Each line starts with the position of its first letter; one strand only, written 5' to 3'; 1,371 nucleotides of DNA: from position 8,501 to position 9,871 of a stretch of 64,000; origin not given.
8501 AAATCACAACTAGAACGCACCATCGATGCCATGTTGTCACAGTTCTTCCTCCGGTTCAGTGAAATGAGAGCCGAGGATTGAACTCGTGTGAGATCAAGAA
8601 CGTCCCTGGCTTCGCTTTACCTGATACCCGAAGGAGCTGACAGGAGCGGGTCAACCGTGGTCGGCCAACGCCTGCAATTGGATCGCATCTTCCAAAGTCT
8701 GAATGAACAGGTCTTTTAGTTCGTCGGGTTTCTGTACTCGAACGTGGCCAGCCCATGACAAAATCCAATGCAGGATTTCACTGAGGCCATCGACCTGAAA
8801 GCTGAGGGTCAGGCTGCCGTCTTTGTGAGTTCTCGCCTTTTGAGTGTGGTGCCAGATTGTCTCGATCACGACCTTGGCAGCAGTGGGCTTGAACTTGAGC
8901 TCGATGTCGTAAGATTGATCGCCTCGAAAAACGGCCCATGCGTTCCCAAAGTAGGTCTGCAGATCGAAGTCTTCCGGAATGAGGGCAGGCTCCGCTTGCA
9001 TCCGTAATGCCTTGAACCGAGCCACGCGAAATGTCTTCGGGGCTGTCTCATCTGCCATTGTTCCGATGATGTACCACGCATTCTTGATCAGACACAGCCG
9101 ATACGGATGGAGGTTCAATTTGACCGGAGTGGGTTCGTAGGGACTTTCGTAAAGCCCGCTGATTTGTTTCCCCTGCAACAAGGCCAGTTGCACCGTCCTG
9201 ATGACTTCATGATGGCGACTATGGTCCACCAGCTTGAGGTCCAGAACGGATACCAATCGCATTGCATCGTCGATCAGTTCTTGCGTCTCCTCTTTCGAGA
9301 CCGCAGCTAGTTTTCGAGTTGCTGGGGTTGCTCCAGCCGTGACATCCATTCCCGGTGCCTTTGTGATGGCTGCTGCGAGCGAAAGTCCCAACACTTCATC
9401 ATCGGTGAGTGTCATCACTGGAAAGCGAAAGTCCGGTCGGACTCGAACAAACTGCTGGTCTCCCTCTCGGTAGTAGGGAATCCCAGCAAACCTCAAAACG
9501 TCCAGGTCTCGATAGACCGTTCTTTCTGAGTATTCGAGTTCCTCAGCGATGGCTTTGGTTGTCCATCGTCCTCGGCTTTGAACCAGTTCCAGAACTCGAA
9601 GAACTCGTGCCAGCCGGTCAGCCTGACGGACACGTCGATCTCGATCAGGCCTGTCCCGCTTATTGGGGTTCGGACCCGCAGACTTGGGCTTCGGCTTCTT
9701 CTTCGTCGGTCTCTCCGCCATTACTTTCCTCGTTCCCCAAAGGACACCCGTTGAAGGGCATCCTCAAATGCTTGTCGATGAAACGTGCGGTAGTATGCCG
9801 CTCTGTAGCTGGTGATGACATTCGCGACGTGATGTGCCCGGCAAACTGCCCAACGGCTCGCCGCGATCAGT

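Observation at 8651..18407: Ten-kb co-oriented block combining replisome look-alikes, nucleases, DUF932 and a WYL regulator: candidate undescribed mobile-element system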

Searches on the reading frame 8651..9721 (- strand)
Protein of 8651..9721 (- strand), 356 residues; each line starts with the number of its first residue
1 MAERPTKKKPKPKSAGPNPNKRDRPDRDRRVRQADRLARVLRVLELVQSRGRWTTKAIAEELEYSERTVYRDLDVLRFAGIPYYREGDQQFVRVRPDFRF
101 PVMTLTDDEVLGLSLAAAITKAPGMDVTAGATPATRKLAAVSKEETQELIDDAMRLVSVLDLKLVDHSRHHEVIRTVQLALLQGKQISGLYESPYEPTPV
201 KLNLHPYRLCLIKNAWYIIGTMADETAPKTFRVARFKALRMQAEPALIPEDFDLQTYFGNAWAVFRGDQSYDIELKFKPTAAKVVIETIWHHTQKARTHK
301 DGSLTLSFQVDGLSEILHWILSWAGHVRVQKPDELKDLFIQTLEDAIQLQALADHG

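Call 3: search_protein_families(library=pfam, max_evalue=0.01, proteins=[window:8651-9721:-])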
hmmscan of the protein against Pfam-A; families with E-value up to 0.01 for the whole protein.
window:8651-9721:- (356 aa): 10 families
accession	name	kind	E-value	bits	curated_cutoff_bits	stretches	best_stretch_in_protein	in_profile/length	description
PF25583.1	WCX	-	2.8e-15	56.8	23.9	1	271-346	3-75/76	WCX domain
PF13280.12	WYL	-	1.1e-13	51.4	21.8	1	172-241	1-70/70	WYL domain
PF08279.18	HTH_11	-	1.7e-08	34.6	25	1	39-82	1-45/55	HTH domain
PF19187.6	HTH_PafC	-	1.1e-06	28.9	32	1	35-89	1-55/115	PafC helix-turn-helix domain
PF08220.18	HTH_DeoR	-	5e-05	23.4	21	1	43-80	5-42/57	DeoR-like helix-turn-helix domain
PF12840.13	HTH_20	-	6.2e-05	23.3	27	1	40-81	9-47/51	Helix-turn-helix domain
PF13384.12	HTH_23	-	9.5e-05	22.5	24.6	1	36-71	3-36/50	Homeodomain-like domain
PF13565.12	HTH_32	-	0.00038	21.4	33.7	1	22-71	18-71/73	Homeodomain-like domain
PF13518.12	HTH_28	-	0.0014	19.1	25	1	41-71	3-31/52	Helix-turn-helix domain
PF21476.4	PF0610-like_N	-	0.0034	18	33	1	46-75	9-37/50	PF0610-like, N-terminal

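Call 5: search_protein_families(library=padloc, max_evalue=0.01, proteins=[window:8651-9721:-])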
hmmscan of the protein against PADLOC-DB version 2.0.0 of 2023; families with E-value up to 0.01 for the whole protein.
window:8651-9721:- (356 aa): 7 families
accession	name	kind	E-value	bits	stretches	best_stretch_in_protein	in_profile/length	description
PDLC01457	WYL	-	1.8e-31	107.5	1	36-335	2-229/229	"CAS-I,CAS-II,CAS-III,CAS-IV,CAS-V,CAS-VI; associated_signaling"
PDLC01652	WYL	-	2.5e-29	100.7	1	165-346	11-161/162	"CAS-I,CAS-II,CAS-III,CAS-IV,CAS-V,CAS-VI; associated_signaling"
PDLC01766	Cas3c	-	2.4e-27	93.6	1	32-341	5-307/1009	-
PDLC01879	CARF3--CARF_TM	-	4.6e-05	21.2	1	41-103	159-218/222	-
PDLC01434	CasR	-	0.00034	18.5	1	41-80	131-169/191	"CAS-I,CAS-II,CAS-III,CAS-IV,CAS-V,CAS-VI; associated_signaling"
PDLC01438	Csa3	-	0.00044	18.4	1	40-96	150-203/305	"CAS-I,CAS-II,CAS-III,CAS-IV,CAS-V,CAS-VI; associated_signaling"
PDLC01268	CasR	-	0.00051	18.1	1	40-81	126-166/179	"CAS-I,CAS-II,CAS-III,CAS-IV,CAS-V,CAS-VI; associated_signaling"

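Call 6: search_protein_families(library=phrogs, max_evalue=0.01, proteins=[window:8651-9721:-])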
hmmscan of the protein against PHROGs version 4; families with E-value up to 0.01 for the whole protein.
window:8651-9721:- (356 aa): 3 families
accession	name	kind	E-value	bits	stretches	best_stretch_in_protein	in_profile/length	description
phrog_13105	-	unknown function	3.3e-20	73.7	1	36-247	3-220/239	-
phrog_1368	-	transcription regulation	0.00047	20.9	1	30-81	6-56/101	transcriptional regulator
phrog_645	-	DNA, RNA and nucleotide metabolism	0.0037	18.4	1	21-75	8-61/196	Rnase E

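Call 36: search_protein_families(library=ncbifam, max_evalue=0.01, proteins=[window:8651-9721:-])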
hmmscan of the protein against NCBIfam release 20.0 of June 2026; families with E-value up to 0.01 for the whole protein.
window:8651-9721:- (356 aa): 4 families
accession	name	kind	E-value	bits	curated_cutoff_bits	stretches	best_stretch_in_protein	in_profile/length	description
TIGR01884.1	cas_HTH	subfamily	0.00017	21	60.2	1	39-79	143-183/202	CRISPR-associated CARF protein Csa3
NF041397.1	TranRegGlpR_Halo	equivalog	0.00082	19.1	300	1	40-76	7-43/253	HTH-type transcriptional regulator GlpR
NF033788.1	HTH_metalloreg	subfamily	0.0069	16.2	55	0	41-96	14-70/77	metalloregulator ArsR/SmtB family transcription factor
NF045644.1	TransRegBhcR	equivalog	0.009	15.3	350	0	21-84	6-72/267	HTH-type transcriptional regulator BhcR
